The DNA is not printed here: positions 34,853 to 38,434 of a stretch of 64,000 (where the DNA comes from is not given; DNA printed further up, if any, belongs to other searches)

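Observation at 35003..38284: PLD (HKD) nuclease fused N-terminally to a SNF2 helicase with a ~300-aa uncharacterised C-terminal extension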

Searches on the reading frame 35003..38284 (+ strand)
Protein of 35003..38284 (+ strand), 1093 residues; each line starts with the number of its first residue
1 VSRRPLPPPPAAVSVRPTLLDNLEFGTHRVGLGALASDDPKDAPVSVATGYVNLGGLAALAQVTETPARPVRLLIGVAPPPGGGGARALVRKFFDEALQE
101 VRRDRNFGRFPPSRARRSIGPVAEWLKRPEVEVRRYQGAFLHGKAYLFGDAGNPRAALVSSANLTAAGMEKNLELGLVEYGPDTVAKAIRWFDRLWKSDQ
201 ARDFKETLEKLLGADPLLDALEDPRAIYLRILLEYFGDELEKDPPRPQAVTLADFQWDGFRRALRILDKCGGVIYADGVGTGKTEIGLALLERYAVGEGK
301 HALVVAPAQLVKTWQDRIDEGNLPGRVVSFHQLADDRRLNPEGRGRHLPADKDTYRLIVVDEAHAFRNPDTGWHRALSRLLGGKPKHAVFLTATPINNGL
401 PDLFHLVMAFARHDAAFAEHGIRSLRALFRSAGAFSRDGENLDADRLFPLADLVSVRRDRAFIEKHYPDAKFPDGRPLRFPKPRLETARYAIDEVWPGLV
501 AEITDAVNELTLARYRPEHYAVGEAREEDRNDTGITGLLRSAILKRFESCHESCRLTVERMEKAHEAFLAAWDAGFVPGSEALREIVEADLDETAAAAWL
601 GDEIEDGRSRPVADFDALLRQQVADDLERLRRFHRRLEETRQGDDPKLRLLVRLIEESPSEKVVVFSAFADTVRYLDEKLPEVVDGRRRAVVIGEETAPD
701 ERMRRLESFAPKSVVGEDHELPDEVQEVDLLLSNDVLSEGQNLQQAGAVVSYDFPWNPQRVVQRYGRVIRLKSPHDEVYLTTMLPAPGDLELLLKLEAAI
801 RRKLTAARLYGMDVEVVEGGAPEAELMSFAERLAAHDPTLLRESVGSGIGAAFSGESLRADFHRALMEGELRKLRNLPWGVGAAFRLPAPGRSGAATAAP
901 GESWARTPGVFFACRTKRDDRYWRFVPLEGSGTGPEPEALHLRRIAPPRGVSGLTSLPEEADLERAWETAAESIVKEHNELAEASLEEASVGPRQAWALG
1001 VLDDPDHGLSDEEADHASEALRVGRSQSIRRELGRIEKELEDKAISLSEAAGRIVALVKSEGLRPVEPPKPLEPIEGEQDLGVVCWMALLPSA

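Call 6: search_protein_families(library=pfam, proteins=[window:35003-38284:+], max_evalue=0.1)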
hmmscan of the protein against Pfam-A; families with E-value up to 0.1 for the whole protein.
window:35003-38284:+ (1093 aa): 8 families
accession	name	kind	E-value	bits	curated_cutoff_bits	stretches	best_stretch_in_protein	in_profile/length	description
PF00271.37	Helicase_C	-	4.7e-14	53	23.5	1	647-771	2-109/110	Helicase conserved C-terminal domain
PF00176.29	SNF2-rel_dom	-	1.4e-10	41.2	24.9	2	355-408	126-176/290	SNF2-related domain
PF13091.12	PLDc_2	-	6.8e-09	36.1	27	1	127-196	65-132/132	PLD-like domain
PF04851.21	ResIII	-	6e-06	26.7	22.5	1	279-396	32-163/164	Type III restriction enzyme, res subunit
PF09565.16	RE_NgoFVII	-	3.2e-05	23.7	23.8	1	128-175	79-128/162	NgoFVII restriction endonuclease N-terminal PLD domain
PF00270.35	DEAD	-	7.7e-05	22.9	26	1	279-396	23-161/167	DEAD/DEAH box helicase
PF09848.15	SLFN-g3_helicase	-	0.0037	17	24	1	280-368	11-93/354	Schlafen group 3, DNA/RNA helicase domain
PF07652.20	Flavi_DEAD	-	0.074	13.5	21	0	349-395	90-136/148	Flavivirus DEAD domain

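Call 7: search_protein_families(library=padloc, proteins=[window:35003-38284:+], max_evalue=0.01)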
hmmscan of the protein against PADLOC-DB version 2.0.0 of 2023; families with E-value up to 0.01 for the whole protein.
window:35003-38284:+ (1093 aa): 53 families (the best 25 are shown)
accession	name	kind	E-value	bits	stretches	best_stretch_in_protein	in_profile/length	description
PDLC01075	C3a139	-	3.8e-38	129.4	2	119-432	90-389/948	HKD+Snf2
PDLC02623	DrmD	-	8.1e-27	91.4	2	582-772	454-624/1040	DrmD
PDLC02621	DrmD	-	5.5e-25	85.8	2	520-783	380-635/1040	DrmD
PDLC02619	DrmD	-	9.1e-25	84.9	3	727-779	489-541/872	DrmD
PDLC00659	HmaA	-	1.5e-21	74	1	658-771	510-610/1176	SNF2 helicase / DEAD-box helicase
PDLC02193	PLD_Helicase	-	2.1e-18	63.9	1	599-778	624-804/905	-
PDLC02500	BrxHI|BrxHII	-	3.6e-16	56.9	1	656-776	475-578/933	BrxHI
PDLC02572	DrmA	-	5.3e-13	45.8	2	652-800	511-650/1043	DrmA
PDLC02633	DrmD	-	9.1e-13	45.1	2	650-785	516-642/839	DrmD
PDLC02843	DpdE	-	1.8e-12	44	2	725-771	621-663/1091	DpdE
PDLC02632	DrmD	-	5.3e-12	43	2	661-781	523-634/662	DrmD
PDLC02504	BrxHI|BrxHII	-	7.4e-12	42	1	649-772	473-582/971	BrxHII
PDLC02620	DrmD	-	2e-11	40.6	1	660-783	484-588/1060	DrmD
PDLC00633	ZorD1|ZorD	-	4e-11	39.7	2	246-319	438-512/908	"SWI2/SNF2 helicase, Mrr-like nuclease"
PDLC02853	DpdE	-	2.2e-10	37.2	1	662-785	488-612/985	DpdE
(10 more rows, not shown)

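Call 13: search_protein_families(library=ncbifam, proteins=[window:35003-38284:+], max_evalue=0.01)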
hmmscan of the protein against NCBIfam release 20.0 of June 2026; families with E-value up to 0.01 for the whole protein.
window:35003-38284:+ (1093 aa): 15 families
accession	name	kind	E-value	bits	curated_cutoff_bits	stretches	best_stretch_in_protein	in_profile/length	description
NF038317.1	DISARM_DrmD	equivalog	3e-32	111.9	610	3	520-782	364-619/1021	DISARM system SNF2-like helicase DrmD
NF042964.1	phospholipD_antiphage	equivalog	9.6e-32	110.2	1100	2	535-783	594-801/895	phospholipase D-like domain-containing anti-phage protein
NF038318.1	DISARM_DrmD_b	equivalog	3.6e-24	85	950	3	727-779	486-538/868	DISARM system SNF2-like helicase DrmD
NF041062.1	DpdE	equivalog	8.3e-19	67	500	2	554-773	435-641/1048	protein DpdE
NF003426.0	PRK04914.1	equivalog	2.9e-12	45.6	576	1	640-771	474-591/959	RNA polymerase-associated protein RapA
NF058637.1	helic_SCO1167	equivalog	5.3e-10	38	1200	1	243-406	461-633/932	SCO1167/SCO6262 family helicase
NF038319.1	DISARM_DrmC_I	equivalog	8.2e-08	32.1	133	1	137-195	180-234/236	DISARM system phospholipase D-like protein DrmC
NF002340.1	PRK01297.1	equivalog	1e-06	27.8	564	1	646-771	235-343/372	ATP-dependent RNA helicase RhlB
NF053675.1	pilus_reg_Snf2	equivalog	1.9e-06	26.3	1100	1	250-318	583-650/1029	pilus expression-regulating Snf2 family helicase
NF010337.0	PRK13766.1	equivalog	2.6e-05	22.6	610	1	628-772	331-469/781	Hef nuclease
NF003419.0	PRK04837.1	equivalog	8.2e-05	21.5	588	1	644-770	240-349/424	ATP-dependent RNA helicase RhlB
NF041790.1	anti-phage_ZorD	equivalog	0.00014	19.9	1500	0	643-773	902-1026/1035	type I Zorya anti-phage system protein ZorD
NF008394.0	PRK11192.1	equivalog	0.0029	16.5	507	1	645-770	232-340/441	ATP-dependent RNA helicase SrmB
TIGR04095.1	dnd_restrict_1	equivalog_domain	0.0056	15.7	600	0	735-805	347-418/451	DNA phosphorothioation system restriction enzyme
NF053631.1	RNA_helic_CshA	equivalog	0.0082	15.1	646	0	726-811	286-367/434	degradosome RNA helicase CshA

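Call 15: find_homologous_proteins(query=window:35003-38284:+, max_evalue=1e-10)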
Query window:35003-38284:+ (1093 aa): 2049 proteins with E <= 1e-10 among 8000 candidates; the best 120 are listed.
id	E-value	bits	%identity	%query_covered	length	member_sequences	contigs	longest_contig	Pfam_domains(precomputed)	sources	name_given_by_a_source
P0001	0.0e+0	2406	98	100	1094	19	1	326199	PF00176.30,PF13091.13,PF00271.38,PF04851.22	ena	-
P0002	0.0e+0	1762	75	100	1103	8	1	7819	PF00270.36,PF00176.30,PF13091.13,PF00271.38,PF04851.22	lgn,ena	-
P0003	0.0e+0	1731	73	100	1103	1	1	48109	PF00270.36,PF00176.30,PF13091.13,PF00271.38,PF04851.22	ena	-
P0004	0.0e+0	1723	73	100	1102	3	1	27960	PF00270.36,PF00176.30,PF13091.13,PF00271.38,PF04851.22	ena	-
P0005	0.0e+0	1694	71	100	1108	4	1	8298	PF00270.36,PF00176.30,PF13091.13,PF00271.38,PF04851.22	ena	-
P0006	0.0e+0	1686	71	100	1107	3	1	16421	PF00270.36,PF00176.30,PF13091.13,PF00271.38,PF04851.22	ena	-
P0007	0.0e+0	1661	70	100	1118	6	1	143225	PF00270.36,PF00176.30,PF13091.13,PF00271.38,PF04851.22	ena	-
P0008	0.0e+0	1386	62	99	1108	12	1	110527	PF00176.30,PF13091.13,PF00271.38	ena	-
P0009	0.0e+0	1381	62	99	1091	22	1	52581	PF00270.36,PF00176.30,PF13091.13,PF00271.38,PF04851.22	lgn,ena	-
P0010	0.0e+0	1373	61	99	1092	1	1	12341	PF00176.30,PF13091.13,PF00271.38,PF04851.22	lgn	-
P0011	0.0e+0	1208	57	99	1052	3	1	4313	PF00176.30,PF13091.13,PF00271.38,PF04851.22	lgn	-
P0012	0.0e+0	1202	57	99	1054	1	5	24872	PF00176.30,PF13091.13,PF00271.38,PF04851.22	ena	-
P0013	0.0e+0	1202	58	98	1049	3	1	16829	PF00176.30,PF13091.13,PF00271.38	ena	-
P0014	0.0e+0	1196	57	99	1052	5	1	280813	PF00176.30,PF13091.13,PF00271.38,PF04851.22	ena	-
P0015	0.0e+0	1189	56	98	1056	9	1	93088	PF00176.30,PF13091.13,PF00271.38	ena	-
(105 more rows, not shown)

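Call 16: search_solved_structures(query=window:35003-38284:+, max_evalue=0.001)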
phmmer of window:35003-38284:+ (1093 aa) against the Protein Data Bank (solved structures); distinct sequences matched with E-value up to 0.001: 23.
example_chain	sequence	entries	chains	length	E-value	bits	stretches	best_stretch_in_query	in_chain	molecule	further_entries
1z63_A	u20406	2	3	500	6.2e-09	37.3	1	251-411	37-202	Helicase of the snf2/rad54 family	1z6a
8so8_A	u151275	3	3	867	5.2e-08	34.3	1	640-777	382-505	RNA polymerase-associated protein RapA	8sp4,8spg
6bog_A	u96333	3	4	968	7.6e-08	33.7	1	640-777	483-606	RNA polymerase-associated protein RapA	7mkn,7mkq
7m8e_F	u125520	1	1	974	7.9e-08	33.7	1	640-777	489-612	RNA polymerase-associated protein RapA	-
4s20_K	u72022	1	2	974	1.2e-07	33.1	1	640-777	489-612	RNA polymerase-associated protein RapA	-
8t0l_F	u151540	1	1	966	4.8e-07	31.1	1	640-777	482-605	RNA polymerase-associated protein RapA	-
6ryr_W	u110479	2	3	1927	1.2e-05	26.4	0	356-408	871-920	Chromodomain-helicase-DNA-binding protein 4,Chromodomain-helicase-DNA-binding protein 4,Ch | Chromodomain-helicase-DNA-binding protein 4,CHD4,Chromodomain-helic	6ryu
6iy2_O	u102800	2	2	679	4.8e-05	24.5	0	237-407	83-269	Transcription regulatory protein SNF2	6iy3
5x0x_O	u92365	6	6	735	6e-05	24.1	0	237-407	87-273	Transcription regulatory protein SNF2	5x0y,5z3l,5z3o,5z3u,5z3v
3mwy_W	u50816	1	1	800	6.6e-05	24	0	715-779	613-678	Chromo domain-containing protein 1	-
5jxr_A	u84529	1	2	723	6.9e-05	23.9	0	243-407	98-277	Chromatin-remodeling complex ATPase-like protein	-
9n6h_K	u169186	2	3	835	7.7e-05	23.8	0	715-779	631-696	Chromo domain-containing protein 1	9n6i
6ftx_W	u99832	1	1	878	8.2e-05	23.7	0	715-778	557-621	Chromatin-remodeling ATPase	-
6pwf_K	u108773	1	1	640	0.00017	22.6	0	250-407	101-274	chromatin remodeling factor ISWI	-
7egm_A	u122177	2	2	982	0.00018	22.5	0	237-407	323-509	Transcription regulatory protein SNF2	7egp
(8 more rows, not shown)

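Call 18: find_related_loci(query=A1, collection=genome_contigs, flank=10000)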
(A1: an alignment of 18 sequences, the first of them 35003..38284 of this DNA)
Query A1 (1093 aa) in genome_contigs; peptide patterns used: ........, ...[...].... (x = any residue, [..] = any of these).
361 stretches matched a pattern; 319 encode a relative of the query (tblastn E <= 1e-3); the best 80 are kept; 80 distinct loci.
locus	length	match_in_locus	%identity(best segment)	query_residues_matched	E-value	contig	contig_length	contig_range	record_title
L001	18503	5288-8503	56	3-1093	0e+0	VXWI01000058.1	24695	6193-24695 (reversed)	MAG: Acidobacteria bacterium isolate SB0668_bin_14 NODE_929_length_24695_cov_15.178815, whole genome shotgun sequence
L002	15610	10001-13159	55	13-1091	0e+0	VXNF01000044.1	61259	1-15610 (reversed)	MAG: Acidimicrobiia bacterium isolate SB0661_bin_55 NODE_577_length_61259_cov_99.632998, whole genome shotgun sequence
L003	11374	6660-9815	54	13-1091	0e+0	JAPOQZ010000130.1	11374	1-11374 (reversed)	MAG: bacterium isolate APA_bin_98 c_000000473149, whole genome shotgun sequence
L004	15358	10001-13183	54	1-1091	0e+0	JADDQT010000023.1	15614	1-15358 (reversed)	MAG: Actinomycetota bacterium isolate YB1_3 AB19_YB1_263_length_15617_cov_22, whole genome shotgun sequence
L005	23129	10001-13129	56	16-1089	0e+0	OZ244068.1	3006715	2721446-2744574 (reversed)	MAG: Vicinamibacteria bacterium isolate 171d4372-a0b6-4c87-835a-0c0263473d05 genome assembly, chromosome: 1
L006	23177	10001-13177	54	2-1090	0e+0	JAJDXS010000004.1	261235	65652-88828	MAG: Gemmatimonadetes bacterium isolate jk18x27bins.47 k141_131214, whole genome shotgun sequence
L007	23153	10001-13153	53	13-1092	0e+0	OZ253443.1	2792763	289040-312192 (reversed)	MAG: Acidimicrobiia bacterium isolate 563c3fc9-303a-4188-a37b-32c8faebca22 genome assembly, chromosome: 1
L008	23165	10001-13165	55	7-1090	0e+0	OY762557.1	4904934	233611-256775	MAG: Longimicrobiales bacterium isolate c10e2151-7d97-4465-9cf7-a78a4796a63d genome assembly, chromosome: 1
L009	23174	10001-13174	54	1-1091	0e+0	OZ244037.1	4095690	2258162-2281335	MAG: Longimicrobiales bacterium isolate f1d7cd51-80ea-44bf-852b-8dd3c8245deb genome assembly, chromosome: 1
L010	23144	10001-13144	54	16-1092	0e+0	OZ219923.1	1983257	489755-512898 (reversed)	MAG: Acidimicrobiia bacterium isolate 542d8752-d573-496e-aaa5-f876508f7d52 genome assembly, chromosome: 2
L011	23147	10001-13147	55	16-1090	0e+0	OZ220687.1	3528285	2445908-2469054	MAG: Acidimicrobiales bacterium isolate 3e3f92a6-18ad-429f-812c-c77ddcffca8d genome assembly, chromosome: 1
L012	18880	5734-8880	55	16-1093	0e+0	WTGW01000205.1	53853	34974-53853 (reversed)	MAG: Acidimicrobiia bacterium isolate CO36404bin_8 NODE_81_length_53853_cov_43.209896, whole genome shotgun sequence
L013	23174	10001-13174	54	12-1092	0e+0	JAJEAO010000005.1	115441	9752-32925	MAG: Acidobacteria bacterium isolate jk18x7bins.57 k141_1379316, whole genome shotgun sequence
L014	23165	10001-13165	53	12-1092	0e+0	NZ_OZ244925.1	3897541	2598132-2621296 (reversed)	MAG: Candidatus Poriferisodalis sp. isolate d42d1f9b-a66b-4d33-9477-cfa42e4046ee chromosome 1, complete sequence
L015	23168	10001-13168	55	2-1087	0e+0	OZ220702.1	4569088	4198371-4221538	MAG: Longimicrobiales bacterium isolate 5c038fdb-8e0b-4cbd-9550-43be1afc0bbf genome assembly, chromosome: 1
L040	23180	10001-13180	52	16-1093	0e+0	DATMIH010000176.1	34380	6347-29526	MAG TPA_asm: Solirubrobacterales bacterium isolate SMAG_U13537 k141_758466, whole genome shotgun sequence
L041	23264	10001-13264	51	8-1090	0e+0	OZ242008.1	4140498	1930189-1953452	MAG: Longimicrobiales bacterium isolate 272da3a6-e101-4ee2-9c66-5470dedc8fe0 genome assembly, chromosome: 1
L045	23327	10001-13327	50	13-1089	0e+0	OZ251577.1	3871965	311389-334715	MAG: Longimicrobiales bacterium isolate c12f4add-3b90-4b47-9d85-fb5a0b4c0fa4 genome assembly, chromosome: 1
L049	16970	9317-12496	51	16-1093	0e+0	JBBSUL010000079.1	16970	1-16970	MAG: Solirubrobacterales bacterium isolate SVL2_sbin.44 SVL2_sbin.44_k141_1218036_length_16970_cov_18.0000, whole genome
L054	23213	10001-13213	51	4-1093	0e+0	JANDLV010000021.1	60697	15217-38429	MAG: Candidatus Siliceabacter maunaloa isolate MAG38_C4-C5 MAG38_21, whole genome shotgun sequence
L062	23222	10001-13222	50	13-1093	0e+0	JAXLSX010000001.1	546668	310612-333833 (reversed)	MAG: Solirubrobacterales bacterium isolate STL-ACT46 C4.147.fa-1, whole genome shotgun sequence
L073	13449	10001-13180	50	17-1090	0e+0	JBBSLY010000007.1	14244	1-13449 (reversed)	MAG: Solirubrobacterales bacterium isolate LS5_sbin.14 LS5_sbin.14_K_472186_L_14244_cov_24.8068, whole genome shotgun se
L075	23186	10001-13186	53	7-1090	0e+0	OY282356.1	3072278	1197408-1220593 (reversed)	MAG: Gemmatimonadota bacterium genome assembly, chromosome: 1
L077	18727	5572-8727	53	13-1093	0e+0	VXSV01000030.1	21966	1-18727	MAG: Acidimicrobiia bacterium isolate SB0665_bin_24 NODE_1141_length_21966_cov_17.623705, whole genome shotgun sequence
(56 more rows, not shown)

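Call 48: find_encoding_contigs(protein=P0001, flank=10000, max_places=3)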
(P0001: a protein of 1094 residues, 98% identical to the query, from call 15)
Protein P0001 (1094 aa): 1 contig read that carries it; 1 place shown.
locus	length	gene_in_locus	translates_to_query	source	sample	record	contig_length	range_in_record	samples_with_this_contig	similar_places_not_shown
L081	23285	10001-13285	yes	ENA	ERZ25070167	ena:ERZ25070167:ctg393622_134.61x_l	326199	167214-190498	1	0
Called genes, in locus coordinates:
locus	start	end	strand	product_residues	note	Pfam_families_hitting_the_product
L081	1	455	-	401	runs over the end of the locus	PF01053:Cys_Met_Meta_PP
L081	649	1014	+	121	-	PF08850:DUF1820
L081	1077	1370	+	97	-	-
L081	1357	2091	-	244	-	PF01209:Ubie_methyltran (weak), PF13489:Methyltransf_23, PF13649:Methyltransf_25, PF13847:Methyltransf_31, PF08241:Methyltransf_11, PF08242:Methyltransf_12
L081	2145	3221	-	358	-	PF03069:FmdA_AmdA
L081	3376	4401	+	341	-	PF13519:VWA_2 (weak)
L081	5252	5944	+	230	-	-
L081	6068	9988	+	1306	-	PF07669:Eco57I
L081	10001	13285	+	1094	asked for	PF13091:PLDc_2, PF00176:SNF2-rel_dom (weak), PF04851:ResIII (faint), PF00271:Helicase_C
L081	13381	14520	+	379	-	PF13191:AAA_16, PF13401:AAA_22 (weak), PF13604:AAA_30 (faint)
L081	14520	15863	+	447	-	PF13175:AAA_15 (weak), PF13304:AAA_21, PF13175:AAA_15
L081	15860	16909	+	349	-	-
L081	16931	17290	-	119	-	PF05534:HicB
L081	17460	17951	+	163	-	PF01799:Fer2_2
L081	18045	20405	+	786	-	PF01315:Ald_Xan_dh_C, PF02738:MoCoBD_1, PF20256:MoCoBD_2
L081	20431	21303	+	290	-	PF00941:FAD_binding_5, PF03450:CO_deh_flav_C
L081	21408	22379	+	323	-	PF00004:AAA, PF07728:AAA_5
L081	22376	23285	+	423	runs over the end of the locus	PF05762:VWA_CoxE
